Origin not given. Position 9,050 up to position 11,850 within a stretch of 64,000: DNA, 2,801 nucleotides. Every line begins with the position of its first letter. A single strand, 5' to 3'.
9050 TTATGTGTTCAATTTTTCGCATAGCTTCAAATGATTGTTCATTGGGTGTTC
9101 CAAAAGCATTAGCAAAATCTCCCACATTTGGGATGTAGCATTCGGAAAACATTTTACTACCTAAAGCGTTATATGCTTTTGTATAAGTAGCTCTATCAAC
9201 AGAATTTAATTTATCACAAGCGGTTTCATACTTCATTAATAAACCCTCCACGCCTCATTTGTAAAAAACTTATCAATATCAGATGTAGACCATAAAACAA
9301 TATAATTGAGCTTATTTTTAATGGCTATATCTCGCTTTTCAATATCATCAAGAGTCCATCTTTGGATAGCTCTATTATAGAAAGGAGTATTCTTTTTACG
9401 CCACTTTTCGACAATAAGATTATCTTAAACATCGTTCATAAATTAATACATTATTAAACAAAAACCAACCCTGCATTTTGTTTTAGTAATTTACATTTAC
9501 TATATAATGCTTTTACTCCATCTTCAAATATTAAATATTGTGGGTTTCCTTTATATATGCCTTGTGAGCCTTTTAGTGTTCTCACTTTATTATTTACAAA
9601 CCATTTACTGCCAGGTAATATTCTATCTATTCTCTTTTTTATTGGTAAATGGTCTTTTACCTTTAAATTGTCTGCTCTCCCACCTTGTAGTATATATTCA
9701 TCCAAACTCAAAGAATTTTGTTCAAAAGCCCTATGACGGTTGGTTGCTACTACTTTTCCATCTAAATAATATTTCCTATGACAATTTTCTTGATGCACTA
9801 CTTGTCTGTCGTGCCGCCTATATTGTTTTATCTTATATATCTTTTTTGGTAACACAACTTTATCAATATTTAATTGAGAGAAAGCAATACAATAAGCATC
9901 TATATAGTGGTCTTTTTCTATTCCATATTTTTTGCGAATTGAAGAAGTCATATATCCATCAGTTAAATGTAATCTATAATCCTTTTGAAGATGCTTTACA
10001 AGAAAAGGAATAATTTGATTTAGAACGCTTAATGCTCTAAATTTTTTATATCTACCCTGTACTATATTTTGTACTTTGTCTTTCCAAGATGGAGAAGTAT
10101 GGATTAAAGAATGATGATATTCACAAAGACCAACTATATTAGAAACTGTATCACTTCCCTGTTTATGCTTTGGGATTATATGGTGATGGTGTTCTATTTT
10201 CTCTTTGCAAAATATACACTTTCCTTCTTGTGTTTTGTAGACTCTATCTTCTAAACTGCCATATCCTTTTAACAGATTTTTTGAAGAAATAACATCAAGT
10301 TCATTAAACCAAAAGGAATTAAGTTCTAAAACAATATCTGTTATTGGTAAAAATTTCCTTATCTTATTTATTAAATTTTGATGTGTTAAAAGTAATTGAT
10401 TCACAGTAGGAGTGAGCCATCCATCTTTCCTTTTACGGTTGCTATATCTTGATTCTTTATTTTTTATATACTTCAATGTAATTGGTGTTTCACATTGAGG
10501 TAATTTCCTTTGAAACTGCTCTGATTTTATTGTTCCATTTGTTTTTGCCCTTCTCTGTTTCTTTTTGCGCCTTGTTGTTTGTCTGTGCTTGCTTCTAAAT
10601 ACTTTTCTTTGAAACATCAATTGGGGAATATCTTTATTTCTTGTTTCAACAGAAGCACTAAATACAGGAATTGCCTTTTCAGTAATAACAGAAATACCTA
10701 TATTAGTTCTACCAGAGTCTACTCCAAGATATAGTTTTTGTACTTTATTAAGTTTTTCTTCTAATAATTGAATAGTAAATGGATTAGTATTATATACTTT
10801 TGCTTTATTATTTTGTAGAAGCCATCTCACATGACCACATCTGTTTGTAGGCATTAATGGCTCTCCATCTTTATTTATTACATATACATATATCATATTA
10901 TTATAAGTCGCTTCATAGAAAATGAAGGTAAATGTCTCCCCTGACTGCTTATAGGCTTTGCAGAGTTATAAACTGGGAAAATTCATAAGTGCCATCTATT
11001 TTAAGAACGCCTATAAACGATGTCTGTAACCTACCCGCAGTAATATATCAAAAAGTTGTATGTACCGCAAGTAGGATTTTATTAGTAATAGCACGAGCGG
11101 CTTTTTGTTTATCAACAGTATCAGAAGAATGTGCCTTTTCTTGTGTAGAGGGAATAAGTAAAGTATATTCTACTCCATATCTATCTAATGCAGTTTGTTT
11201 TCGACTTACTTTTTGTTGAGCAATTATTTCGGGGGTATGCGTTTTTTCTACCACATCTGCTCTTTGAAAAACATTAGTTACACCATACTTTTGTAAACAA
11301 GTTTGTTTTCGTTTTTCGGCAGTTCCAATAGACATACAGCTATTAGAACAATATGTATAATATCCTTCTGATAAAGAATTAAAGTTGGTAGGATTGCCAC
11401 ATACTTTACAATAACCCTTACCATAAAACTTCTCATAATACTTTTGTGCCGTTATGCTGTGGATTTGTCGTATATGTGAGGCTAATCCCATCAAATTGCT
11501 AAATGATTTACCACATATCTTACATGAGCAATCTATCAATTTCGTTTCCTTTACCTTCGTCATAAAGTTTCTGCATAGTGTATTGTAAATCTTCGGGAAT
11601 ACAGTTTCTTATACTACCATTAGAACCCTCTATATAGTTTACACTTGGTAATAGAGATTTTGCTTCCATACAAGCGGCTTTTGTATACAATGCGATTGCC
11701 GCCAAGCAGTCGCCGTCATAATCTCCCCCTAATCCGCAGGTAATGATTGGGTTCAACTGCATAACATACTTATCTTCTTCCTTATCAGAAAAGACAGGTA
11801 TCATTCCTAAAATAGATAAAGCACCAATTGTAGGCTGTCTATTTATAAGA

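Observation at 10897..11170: Candidate omegaRNA scaffold immediately 5' of iscB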

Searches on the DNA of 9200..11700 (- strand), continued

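Call 46: search_rna_families(source=window, start=10880, end=11130, threshold=evalue, max_evalue=10, show_alignments=2)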
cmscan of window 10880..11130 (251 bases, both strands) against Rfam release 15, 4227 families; matches with E-value up to 10: 3.
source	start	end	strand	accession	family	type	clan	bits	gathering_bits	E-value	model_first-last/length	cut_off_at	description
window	10968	11018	-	RF01096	PK-HAV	Cis-reg;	-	24.1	50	0.58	1-56/56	no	HepA virus 3'-terminal pseudoknot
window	10895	10999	-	RF02033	HEARO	Gene;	-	19.1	83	0.042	86-183/211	no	HNH endonuclease-associated RNA and ORF (HEARO) RNA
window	10911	10977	+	RF02931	Bacilli-1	Gene; sRNA;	-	11.5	55.6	6.9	1-65/65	no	Bacilli-1 RNA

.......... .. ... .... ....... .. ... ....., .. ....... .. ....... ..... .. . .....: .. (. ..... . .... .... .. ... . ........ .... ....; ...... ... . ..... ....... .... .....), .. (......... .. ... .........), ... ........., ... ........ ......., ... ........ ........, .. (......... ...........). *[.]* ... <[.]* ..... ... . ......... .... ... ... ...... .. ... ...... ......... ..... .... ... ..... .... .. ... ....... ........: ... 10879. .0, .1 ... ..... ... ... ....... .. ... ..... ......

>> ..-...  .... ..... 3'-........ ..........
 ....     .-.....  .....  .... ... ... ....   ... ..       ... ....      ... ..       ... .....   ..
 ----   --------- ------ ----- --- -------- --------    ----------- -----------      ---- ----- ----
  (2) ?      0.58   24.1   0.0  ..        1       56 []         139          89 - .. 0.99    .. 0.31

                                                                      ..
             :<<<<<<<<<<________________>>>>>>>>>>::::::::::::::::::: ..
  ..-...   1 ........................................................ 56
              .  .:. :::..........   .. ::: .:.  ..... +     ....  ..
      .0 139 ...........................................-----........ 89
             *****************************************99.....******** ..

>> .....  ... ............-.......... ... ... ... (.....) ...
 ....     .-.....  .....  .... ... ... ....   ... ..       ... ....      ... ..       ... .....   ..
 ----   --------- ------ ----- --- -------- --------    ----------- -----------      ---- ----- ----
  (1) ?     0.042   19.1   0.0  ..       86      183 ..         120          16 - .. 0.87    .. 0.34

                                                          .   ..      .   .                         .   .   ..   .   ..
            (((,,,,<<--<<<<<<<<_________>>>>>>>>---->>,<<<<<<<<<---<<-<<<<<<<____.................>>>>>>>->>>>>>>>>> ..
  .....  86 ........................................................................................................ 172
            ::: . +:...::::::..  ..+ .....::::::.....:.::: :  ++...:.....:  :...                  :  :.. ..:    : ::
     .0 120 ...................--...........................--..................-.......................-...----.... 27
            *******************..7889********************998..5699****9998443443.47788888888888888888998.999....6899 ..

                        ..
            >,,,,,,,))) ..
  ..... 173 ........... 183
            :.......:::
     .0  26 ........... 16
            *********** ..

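Call 97: search_rna_families(source=L199, start=1250, end=1510, threshold=evalue, max_evalue=10)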
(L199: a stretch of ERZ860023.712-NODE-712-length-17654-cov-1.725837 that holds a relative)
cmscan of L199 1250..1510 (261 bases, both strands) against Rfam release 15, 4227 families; matches with E-value up to 10: 2.
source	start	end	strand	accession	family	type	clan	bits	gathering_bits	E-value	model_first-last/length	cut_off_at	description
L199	1370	1402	+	RF02033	HEARO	Gene;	-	13.1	83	1.3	93-127/211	no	HNH endonuclease-associated RNA and ORF (HEARO) RNA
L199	1389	1479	+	RF00554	SNORA48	Gene; snRNA; snoRNA; HACA-box;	CL00037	12.7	50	3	1-135/135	no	Small nucleolar RNA SNORA48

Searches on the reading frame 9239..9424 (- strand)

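Call 81: search_protein_families(library=pfam, proteins=[window:9239-9424:-], max_evalue=1)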
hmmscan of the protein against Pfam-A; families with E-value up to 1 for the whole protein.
seq(62 aa): 1 family
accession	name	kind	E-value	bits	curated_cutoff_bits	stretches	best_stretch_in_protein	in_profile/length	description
PF17383.7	kleA_kleC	-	0.036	14.8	25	1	10-31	49-70/76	Uncharacterized KorC regulated protein A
